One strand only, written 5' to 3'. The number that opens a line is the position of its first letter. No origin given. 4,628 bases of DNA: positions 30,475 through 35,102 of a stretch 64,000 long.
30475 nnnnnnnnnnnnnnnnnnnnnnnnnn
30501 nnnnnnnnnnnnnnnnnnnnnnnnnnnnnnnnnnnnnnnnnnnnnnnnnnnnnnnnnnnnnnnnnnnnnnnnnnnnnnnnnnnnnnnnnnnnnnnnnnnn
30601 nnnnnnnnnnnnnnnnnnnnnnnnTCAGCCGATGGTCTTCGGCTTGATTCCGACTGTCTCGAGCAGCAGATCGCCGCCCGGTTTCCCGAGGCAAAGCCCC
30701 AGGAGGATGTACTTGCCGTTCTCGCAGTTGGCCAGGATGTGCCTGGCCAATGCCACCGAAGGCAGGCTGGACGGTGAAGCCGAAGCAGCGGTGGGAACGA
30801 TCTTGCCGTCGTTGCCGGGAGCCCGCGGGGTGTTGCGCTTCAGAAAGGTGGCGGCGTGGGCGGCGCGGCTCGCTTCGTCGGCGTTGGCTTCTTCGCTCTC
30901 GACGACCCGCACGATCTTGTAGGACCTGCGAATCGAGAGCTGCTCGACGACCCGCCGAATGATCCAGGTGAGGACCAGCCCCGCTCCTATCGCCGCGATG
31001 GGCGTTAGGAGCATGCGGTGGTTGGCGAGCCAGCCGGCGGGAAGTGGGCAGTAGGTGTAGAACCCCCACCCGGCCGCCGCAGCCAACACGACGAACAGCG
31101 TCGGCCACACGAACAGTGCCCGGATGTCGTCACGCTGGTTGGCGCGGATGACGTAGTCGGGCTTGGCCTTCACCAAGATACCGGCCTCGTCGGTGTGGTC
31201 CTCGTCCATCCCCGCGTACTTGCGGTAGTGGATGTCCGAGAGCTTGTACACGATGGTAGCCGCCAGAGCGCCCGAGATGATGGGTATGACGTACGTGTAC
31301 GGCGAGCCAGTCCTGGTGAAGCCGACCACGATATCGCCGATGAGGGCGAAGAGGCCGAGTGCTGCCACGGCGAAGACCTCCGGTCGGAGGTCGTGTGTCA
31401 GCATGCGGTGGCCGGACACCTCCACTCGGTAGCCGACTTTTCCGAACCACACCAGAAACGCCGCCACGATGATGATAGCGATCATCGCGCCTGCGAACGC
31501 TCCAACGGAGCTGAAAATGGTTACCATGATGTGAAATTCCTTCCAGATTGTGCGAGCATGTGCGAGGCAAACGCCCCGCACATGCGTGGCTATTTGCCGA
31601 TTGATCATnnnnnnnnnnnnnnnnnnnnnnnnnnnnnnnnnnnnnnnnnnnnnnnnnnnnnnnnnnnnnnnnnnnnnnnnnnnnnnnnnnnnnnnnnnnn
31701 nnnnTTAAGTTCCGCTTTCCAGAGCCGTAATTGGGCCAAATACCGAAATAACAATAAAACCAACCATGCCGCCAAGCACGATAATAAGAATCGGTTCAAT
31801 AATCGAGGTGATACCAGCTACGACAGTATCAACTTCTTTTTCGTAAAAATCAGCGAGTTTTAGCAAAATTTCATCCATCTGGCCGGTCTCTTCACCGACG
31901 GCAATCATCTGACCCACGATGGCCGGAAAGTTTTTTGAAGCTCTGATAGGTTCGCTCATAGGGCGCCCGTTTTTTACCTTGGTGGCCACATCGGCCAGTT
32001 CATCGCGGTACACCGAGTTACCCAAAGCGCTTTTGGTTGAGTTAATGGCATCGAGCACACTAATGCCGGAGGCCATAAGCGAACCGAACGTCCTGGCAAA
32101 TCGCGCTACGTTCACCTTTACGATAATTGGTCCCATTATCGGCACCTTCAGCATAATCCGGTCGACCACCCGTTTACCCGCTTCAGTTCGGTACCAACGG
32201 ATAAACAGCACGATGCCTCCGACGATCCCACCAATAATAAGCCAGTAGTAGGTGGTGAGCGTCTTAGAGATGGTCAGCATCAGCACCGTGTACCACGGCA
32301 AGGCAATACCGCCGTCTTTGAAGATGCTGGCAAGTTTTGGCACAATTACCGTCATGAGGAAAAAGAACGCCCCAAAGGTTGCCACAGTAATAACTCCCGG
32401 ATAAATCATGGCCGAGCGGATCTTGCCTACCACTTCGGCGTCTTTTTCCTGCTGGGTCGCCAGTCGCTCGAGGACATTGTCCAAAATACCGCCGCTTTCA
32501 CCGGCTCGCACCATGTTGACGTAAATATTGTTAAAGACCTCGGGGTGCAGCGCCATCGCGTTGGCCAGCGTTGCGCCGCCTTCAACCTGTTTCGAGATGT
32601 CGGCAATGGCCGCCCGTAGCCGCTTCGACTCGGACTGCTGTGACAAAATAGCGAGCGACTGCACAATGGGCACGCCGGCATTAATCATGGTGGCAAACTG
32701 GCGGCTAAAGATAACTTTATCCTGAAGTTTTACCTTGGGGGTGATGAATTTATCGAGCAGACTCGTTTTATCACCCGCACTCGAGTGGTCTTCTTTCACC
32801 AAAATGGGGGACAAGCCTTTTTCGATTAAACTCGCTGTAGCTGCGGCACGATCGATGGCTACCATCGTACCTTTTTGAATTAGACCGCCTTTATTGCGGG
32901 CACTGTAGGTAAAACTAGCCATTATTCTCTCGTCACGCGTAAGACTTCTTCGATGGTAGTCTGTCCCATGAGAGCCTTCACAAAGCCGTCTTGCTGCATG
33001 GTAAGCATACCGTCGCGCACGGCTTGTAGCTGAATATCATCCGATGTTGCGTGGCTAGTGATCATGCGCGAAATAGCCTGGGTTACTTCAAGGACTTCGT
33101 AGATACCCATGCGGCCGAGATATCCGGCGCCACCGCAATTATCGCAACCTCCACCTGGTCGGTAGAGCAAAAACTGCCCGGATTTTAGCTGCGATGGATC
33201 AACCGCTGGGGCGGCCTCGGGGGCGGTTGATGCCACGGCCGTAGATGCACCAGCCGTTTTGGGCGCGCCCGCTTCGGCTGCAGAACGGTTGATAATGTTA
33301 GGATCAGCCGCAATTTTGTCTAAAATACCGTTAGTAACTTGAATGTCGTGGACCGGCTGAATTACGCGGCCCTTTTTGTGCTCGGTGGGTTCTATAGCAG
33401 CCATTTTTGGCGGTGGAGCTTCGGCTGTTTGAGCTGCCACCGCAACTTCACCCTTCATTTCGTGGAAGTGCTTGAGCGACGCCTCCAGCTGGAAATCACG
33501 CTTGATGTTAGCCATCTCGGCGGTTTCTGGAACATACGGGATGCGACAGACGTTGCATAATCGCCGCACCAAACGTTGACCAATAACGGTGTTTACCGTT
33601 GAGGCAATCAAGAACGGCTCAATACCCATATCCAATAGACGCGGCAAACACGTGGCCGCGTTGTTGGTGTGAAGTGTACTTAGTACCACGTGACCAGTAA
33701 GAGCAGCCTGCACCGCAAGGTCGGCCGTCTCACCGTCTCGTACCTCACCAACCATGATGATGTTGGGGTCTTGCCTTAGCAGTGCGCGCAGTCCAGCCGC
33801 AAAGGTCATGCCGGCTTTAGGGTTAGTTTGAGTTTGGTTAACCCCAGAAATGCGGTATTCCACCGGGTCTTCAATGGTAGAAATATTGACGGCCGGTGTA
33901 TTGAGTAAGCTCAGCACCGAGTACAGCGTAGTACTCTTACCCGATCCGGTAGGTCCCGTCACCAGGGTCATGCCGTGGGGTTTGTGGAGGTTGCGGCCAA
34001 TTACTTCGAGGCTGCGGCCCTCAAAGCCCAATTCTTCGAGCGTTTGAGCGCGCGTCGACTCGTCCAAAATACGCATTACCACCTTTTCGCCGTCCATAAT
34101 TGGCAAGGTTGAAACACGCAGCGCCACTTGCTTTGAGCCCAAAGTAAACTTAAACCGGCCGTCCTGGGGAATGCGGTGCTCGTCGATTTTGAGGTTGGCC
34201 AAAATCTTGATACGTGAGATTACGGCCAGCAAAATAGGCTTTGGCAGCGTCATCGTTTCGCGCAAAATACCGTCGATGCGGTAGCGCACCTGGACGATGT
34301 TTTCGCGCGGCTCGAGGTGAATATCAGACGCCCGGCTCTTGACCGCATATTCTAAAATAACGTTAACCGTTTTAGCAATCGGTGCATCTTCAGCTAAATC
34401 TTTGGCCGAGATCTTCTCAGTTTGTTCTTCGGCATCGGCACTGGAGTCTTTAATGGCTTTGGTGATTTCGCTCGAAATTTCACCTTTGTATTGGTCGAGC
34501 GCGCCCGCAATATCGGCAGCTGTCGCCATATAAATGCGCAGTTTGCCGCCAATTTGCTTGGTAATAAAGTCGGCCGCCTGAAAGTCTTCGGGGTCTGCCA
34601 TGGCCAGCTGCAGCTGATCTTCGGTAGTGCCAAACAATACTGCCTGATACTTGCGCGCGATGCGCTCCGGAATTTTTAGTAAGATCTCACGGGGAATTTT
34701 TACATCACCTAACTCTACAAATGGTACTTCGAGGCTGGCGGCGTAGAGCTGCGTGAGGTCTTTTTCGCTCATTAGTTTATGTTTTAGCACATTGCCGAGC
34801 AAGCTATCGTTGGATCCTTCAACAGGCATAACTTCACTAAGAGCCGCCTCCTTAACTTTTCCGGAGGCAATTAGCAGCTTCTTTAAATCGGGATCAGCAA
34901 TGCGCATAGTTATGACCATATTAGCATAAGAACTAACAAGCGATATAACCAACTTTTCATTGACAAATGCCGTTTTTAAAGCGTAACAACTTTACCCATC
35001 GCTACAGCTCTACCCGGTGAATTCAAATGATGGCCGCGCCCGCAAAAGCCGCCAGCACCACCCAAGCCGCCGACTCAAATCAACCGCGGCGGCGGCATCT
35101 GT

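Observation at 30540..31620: Strongly GC-rich foreign membrane-protein gene inserted between pilC and pilA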

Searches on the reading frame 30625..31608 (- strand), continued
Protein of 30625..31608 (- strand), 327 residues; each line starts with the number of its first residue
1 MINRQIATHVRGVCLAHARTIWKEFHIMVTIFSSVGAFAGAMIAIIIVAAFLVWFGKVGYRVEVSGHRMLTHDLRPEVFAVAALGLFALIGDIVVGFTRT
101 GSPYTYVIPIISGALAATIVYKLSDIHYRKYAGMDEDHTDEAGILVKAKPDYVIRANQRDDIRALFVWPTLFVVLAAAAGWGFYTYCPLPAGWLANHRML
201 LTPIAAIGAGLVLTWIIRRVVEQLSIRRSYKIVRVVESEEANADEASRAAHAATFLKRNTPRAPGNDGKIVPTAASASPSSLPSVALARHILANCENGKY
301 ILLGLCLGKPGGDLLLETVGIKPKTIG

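Call 57: list_cluster_members(proteins=[P0001, P0002, P0003])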
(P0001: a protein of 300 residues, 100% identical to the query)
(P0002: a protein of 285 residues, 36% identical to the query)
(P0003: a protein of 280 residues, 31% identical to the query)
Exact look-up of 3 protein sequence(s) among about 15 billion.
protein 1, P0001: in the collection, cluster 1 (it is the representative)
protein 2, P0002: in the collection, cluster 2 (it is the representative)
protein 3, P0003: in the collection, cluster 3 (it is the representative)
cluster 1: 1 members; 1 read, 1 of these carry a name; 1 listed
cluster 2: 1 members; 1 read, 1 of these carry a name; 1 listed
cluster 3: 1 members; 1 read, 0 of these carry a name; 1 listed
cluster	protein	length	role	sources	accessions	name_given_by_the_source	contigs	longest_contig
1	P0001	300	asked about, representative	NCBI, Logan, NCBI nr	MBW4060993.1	hypothetical protein HJC99_00220 [Candidatus Saccharibacteria bacterium] | hypothetical protein [Candidatus Saccharibacteria bacterium]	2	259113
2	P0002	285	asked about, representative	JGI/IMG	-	hypothetical protein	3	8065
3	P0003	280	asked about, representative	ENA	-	-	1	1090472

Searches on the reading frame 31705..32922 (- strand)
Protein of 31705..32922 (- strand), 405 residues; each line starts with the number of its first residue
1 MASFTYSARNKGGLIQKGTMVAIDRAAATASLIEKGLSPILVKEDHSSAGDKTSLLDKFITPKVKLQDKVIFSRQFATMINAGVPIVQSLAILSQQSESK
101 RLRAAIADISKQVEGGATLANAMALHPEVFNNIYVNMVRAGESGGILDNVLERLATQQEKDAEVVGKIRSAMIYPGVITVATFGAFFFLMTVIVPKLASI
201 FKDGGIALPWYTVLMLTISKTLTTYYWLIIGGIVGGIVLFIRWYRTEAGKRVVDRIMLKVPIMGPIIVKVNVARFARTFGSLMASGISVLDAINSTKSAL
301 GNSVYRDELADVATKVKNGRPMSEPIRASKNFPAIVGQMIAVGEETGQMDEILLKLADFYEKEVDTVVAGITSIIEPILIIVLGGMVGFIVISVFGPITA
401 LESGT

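Call 5: search_protein_families(library=pfam, proteins=[window:31705-32922:-], max_evalue=0.01)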
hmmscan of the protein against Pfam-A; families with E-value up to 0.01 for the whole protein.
window:31705-32922:- (405 aa): 1 family
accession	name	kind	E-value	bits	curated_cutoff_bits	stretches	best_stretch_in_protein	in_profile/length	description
PF00482.28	T2SSF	-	3.4e-58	195.5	25.2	2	72-195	1-125/125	Type II secretion system (T2SS), protein F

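Call 13: find_related_loci(query=window:31705-32922:-, collection=genome_contigs, flank=6000)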
Query window:31705-32922:- (405 aa) in genome_contigs; peptide patterns used: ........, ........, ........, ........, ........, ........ (x = any residue, [..] = any of these).
599 stretches matched a pattern (row limit reached: there are more); 571 encode a relative of the query (tblastn E <= 1e-3); the best 80 are kept; 80 distinct loci.
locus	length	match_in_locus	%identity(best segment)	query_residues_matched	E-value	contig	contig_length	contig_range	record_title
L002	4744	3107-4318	74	1-401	0e+0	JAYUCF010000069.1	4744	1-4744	MAG: bacterium isolate GFS_6887 GFS_6887_68, whole genome shotgun sequence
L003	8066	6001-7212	74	1-401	0e+0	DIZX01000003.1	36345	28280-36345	MAG TPA_asm: Patescibacteria group bacterium UBA6017 UBA6017_contig_5543, whole genome shotgun sequence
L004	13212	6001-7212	74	1-401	0e+0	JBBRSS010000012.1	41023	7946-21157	MAG: Candidatus Saccharimonadia bacterium isolate La2_metabat2.113 La2_metabat2.113_K_1094511L41023_cov_27.1973, whole g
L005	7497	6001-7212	72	1-403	0e+0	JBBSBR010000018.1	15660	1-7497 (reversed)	MAG: Candidatus Saccharimonadia bacterium isolate La6_metabat2.164 La6_metabat2.164_K_3073142_L_15660_cov_77.9269, whole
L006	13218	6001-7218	71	1-403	0e+0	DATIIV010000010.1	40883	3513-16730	MAG TPA_asm: Candidatus Saccharimonadia bacterium isolate SMAG_U15674 k141_371167, whole genome shotgun sequence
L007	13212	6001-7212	72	1-403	0e+0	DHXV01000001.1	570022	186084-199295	MAG TPA_asm: Patescibacteria group bacterium UBA5147 UBA5147_contig_353, whole genome shotgun sequence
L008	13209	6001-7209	70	1-403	0e+0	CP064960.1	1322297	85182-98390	MAG: bacterium isolate Aved_18-Q3-R54-62_BAT3C.16_uni chromosome, complete genome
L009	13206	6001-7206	72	1-401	5e-180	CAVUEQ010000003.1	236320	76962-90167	MAG: uncultured bacterium isolate MFD04944.bin.2.55 genome assembly, contig: contig_73994, whole genome shotgun sequence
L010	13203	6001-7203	68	1-403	4e-176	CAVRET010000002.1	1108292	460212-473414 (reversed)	MAG: uncultured bacterium isolate MFD04463.bin.1.58 genome assembly, contig: contig_10051, whole genome shotgun sequence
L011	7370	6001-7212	65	1-403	2e-173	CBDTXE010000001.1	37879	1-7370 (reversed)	MAG TPA_asm: uncultured bacterium isolate ERR2431955_concoct_30 genome assembly, contig: ERZ23878311.397, whole genome s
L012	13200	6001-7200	61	1-401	3e-160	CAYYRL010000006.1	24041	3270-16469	MAG TPA_asm: uncultured Candidatus Saccharimonadales bacterium isolate SRP200132_co2_252 genome assembly, contig: NODE_1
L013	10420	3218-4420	58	1-401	3e-154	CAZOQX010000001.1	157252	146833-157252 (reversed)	MAG TPA_asm: uncultured Candidatus Saccharibacteria bacterium isolate SRP200132_co1_772 genome assembly, contig: NODE_86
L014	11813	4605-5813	63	1-403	3e-151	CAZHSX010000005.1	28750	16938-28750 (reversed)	MAG TPA_asm: uncultured Candidatus Saccharimonadales bacterium isolate SRP200132_co1_795 genome assembly, contig: NODE_2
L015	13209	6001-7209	58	1-403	9e-160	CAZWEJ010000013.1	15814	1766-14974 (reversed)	MAG TPA_asm: uncultured Candidatus Saccharimonadales bacterium isolate SRP133034_co1_271 genome assembly, contig: NODE_3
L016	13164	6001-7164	44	1-398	2e-106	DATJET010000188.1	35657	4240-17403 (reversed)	MAG TPA_asm: Gemmatimonadaceae bacterium isolate SMAG_U15440 k141_10590184, whole genome shotgun sequence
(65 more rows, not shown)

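Call 32: search_protein_families(library=pfam, proteins=[L010:7309-7953:+, L007:7318-7899:+, L003:7272-7607:+, L006:7279-7662:+], max_evalue=0.1)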
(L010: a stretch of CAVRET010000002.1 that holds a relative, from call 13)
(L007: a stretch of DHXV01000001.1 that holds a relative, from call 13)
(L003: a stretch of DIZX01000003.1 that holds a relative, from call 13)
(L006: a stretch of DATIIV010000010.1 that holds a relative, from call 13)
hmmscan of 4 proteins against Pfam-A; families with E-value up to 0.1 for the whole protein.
L010:7309-7953:+ (214 aa): 0 families

L007:7318-7899:+ (193 aa): 1 family
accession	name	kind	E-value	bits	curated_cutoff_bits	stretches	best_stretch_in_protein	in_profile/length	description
PF17367.7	NiFe_hyd_3_EhaA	-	0.088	13.5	25.5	0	157-174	35-52/97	NiFe-hydrogenase-type-3 Eha complex subunit A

L003:7272-7607:+ (111 aa): 0 families

L006:7279-7662:+ (127 aa): 0 families

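Call 37: search_protein_families(library=padloc, proteins=[L010:7309-7953:+, L007:7318-7899:+, L003:7272-7607:+], max_evalue=0.1)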
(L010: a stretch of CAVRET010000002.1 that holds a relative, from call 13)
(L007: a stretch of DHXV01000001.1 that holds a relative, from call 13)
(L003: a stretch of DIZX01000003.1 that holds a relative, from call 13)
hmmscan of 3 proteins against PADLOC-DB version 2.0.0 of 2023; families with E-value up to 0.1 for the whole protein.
L010:7309-7953:+ (214 aa): 0 families

L007:7318-7899:+ (193 aa): 0 families

L003:7272-7607:+ (111 aa): 0 families

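Call 39: find_homologous_proteins(query=L010:7366-7953:+, max_evalue=0.001)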
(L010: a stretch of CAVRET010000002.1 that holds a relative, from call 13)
Query L010:7366-7953:+ (195 aa): 1 proteins with E <= 0.001 among 556 candidates.
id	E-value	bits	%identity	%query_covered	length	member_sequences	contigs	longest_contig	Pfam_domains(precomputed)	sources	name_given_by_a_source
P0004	4.5e-128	443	100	100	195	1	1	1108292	-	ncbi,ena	-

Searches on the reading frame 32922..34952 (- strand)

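Call 5: search_protein_families(library=pfam, proteins=[window:32922-34952:-], max_evalue=0.01)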
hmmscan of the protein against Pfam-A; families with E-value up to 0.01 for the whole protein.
window:32922-34952:- (676 aa): 6 families
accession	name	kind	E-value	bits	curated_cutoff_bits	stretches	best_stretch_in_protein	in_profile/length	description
PF00437.27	T2SSE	-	4.8e-128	427.4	24.9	2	186-479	2-288/370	Type II/IV secretion system protein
PF05157.20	MshEN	-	1.6e-17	63.7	23.1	1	75-158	2-86/90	MshEN domain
PF13555.12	AAA_29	-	4.1e-05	23.7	27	1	324-351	20-47/61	P-loop containing region of AAA domain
PF13401.12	AAA_22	-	0.0029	18.3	27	1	325-355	4-37/130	AAA domain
PF13476.12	AAA_23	-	0.0035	18.4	27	0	326-345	19-38/201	AAA domain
PF25199.1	nSTAND_NTPase5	-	0.0053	17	34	0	325-361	40-77/145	Novel STAND NTPase 5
